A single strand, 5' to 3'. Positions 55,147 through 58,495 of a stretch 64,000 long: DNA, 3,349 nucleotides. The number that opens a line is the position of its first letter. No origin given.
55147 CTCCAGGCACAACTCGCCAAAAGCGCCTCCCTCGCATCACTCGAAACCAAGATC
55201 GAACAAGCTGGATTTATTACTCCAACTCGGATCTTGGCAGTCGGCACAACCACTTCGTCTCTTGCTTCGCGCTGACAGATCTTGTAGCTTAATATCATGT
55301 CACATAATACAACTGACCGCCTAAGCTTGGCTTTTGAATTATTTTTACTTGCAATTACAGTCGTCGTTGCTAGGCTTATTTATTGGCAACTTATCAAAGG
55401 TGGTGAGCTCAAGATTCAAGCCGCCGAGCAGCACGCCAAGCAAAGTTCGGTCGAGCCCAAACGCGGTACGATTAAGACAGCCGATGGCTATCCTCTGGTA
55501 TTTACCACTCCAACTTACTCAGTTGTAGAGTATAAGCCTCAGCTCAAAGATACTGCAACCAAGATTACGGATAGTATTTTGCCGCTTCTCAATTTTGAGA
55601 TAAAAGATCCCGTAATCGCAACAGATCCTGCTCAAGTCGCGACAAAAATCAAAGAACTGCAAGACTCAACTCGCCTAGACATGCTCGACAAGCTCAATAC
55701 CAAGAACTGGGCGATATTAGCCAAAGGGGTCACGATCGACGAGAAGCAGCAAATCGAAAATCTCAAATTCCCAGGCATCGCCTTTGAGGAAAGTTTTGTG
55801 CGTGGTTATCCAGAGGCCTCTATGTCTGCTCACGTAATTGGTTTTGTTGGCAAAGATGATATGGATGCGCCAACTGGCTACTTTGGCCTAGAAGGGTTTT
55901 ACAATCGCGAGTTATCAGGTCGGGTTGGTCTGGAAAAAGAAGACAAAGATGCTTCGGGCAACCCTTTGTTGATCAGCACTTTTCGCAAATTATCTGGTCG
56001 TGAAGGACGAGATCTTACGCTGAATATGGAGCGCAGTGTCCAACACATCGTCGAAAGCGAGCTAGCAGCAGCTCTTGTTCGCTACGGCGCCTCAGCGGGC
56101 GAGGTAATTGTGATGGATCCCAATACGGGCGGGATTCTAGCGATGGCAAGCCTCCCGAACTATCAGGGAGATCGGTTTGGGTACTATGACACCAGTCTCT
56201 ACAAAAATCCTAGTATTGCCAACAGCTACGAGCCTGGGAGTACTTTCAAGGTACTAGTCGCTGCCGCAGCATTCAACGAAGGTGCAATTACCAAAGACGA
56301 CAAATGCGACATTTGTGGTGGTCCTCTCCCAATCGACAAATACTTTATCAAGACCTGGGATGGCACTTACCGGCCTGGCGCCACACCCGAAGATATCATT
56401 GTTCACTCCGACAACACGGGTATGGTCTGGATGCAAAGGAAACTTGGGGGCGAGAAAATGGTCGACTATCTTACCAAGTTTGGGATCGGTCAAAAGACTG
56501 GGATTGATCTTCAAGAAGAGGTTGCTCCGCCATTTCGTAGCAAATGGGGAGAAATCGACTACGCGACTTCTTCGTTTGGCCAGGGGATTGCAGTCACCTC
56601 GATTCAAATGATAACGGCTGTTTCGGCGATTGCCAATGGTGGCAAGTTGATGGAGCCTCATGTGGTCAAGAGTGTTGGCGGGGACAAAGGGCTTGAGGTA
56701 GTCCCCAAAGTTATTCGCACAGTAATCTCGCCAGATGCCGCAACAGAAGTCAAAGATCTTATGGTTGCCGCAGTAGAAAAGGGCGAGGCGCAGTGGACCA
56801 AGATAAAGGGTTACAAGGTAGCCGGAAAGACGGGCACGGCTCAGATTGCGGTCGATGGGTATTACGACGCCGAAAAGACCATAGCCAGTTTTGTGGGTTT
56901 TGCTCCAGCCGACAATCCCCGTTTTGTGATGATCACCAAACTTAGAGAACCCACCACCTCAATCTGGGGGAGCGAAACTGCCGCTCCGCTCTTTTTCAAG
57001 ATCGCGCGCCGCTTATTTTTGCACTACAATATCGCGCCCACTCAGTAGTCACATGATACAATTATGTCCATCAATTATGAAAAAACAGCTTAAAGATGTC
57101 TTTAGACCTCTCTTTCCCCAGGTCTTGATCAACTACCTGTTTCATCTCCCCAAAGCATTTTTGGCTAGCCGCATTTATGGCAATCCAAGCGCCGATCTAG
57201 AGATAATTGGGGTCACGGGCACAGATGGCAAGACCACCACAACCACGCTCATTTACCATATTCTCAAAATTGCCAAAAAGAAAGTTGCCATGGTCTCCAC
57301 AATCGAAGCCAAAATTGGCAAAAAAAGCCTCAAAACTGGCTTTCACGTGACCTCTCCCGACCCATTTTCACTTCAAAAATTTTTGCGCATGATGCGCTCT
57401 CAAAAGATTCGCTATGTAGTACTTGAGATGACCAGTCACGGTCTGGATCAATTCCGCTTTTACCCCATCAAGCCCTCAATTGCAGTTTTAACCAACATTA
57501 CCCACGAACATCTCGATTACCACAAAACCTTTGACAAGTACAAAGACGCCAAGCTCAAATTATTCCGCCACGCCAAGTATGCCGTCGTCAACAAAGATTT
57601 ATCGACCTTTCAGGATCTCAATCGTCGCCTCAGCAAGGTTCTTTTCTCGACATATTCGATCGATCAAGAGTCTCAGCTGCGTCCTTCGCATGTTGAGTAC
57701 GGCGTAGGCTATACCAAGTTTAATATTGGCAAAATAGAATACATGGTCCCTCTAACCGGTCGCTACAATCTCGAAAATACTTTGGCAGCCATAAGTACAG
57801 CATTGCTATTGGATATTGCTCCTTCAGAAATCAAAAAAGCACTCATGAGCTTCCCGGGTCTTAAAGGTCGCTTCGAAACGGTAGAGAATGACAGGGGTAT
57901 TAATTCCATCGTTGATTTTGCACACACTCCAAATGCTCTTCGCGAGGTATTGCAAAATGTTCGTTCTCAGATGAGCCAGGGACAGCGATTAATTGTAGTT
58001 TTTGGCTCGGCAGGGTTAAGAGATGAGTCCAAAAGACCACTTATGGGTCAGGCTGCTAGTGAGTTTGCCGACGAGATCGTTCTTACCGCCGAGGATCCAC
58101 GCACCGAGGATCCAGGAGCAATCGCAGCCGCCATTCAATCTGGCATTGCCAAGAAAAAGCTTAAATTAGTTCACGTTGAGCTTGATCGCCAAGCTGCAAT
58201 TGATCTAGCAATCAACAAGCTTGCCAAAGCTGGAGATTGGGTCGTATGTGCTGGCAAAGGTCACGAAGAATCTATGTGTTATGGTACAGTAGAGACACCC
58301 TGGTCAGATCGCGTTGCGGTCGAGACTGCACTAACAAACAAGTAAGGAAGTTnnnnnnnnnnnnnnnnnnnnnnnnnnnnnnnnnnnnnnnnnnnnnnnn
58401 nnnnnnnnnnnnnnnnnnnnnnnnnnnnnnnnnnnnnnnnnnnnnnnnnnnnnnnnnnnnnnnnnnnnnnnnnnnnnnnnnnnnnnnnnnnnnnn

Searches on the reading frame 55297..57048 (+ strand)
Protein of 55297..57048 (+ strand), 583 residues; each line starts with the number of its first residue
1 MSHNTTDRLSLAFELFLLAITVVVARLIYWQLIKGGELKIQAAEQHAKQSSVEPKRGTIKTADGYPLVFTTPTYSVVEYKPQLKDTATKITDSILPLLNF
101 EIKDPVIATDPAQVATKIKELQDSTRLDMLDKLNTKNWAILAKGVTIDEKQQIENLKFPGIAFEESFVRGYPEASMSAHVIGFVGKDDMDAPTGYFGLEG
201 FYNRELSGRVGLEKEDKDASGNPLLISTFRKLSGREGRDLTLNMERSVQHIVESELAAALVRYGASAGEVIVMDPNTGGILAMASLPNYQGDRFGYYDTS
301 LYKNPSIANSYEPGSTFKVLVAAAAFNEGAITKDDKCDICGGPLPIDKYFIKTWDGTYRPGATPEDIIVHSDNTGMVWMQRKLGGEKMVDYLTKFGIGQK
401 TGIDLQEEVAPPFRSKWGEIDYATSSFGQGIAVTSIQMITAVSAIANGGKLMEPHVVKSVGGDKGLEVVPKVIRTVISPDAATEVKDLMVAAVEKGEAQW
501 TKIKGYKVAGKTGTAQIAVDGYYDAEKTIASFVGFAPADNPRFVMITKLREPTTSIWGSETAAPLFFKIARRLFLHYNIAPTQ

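Call 15: search_protein_families(library=pfam, proteins=[window:55297-57048:+], max_evalue=0.00001)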
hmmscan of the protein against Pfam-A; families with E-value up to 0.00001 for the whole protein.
window:55297-57048:+ (583 aa): 2 families
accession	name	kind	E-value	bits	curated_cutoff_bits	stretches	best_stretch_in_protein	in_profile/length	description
PF00905.27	Transpeptidase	-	6.8e-76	255.8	22.1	1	270-569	3-297/299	Penicillin binding protein transpeptidase domain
PF03717.20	PBP_dimer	-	1.5e-15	58.6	24.4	1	52-224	2-176/180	Penicillin-binding Protein dimerisation domain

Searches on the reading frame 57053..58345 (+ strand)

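Call 15: search_protein_families(library=pfam, proteins=[window:57053-58345:+], max_evalue=0.00001)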
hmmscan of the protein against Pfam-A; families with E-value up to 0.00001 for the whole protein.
window:57053-58345:+ (430 aa): 2 families
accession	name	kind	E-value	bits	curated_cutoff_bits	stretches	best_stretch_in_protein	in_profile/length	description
PF08245.18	Mur_ligase_M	-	1.4e-46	159.5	24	1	54-249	1-199/200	Mur ligase middle domain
PF02875.26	Mur_ligase_C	-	9.7e-32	110.9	28.4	1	272-403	1-127/127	Mur ligase, glutamate ligase domain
